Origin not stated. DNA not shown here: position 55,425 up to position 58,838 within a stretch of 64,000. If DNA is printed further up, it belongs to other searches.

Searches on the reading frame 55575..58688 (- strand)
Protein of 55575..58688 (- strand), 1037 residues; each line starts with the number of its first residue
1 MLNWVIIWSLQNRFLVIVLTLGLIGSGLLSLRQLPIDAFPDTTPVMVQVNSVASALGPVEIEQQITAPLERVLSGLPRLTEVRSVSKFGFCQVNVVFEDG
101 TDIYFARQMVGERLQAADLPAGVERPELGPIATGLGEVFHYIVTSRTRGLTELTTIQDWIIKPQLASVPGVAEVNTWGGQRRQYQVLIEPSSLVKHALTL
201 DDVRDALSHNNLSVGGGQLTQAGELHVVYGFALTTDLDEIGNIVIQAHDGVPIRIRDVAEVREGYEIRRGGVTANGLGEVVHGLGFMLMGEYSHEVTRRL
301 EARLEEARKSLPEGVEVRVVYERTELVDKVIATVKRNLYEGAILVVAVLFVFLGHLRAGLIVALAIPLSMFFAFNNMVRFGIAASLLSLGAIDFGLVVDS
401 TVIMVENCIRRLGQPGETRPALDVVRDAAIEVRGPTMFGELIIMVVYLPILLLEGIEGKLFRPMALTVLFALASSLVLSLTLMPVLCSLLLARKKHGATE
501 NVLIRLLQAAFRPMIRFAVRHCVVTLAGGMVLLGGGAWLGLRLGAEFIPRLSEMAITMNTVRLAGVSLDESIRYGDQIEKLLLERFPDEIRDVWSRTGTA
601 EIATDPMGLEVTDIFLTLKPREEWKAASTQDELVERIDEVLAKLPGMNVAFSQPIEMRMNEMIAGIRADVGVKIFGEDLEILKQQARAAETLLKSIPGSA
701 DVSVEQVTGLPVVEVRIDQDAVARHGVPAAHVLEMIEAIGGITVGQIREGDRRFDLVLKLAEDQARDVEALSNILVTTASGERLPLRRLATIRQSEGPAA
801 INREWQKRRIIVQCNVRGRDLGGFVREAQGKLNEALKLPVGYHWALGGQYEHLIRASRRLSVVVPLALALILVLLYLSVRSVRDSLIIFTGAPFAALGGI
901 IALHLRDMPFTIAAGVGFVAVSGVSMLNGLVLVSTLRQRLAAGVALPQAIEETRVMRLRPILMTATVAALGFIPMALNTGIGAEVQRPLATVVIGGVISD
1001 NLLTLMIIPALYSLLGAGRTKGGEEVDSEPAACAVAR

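Call 43: search_protein_families(library=pfam, proteins=[window:55575-58688:-], max_evalue=0.001)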
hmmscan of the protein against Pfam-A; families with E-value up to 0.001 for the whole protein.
window:55575-58688:- (1037 aa): 1 family
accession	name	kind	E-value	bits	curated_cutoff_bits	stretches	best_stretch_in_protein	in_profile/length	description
PF00873.25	ACR_tran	-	2.9e-271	903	28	1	8-1015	4-1020/1021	AcrB/AcrD/AcrF family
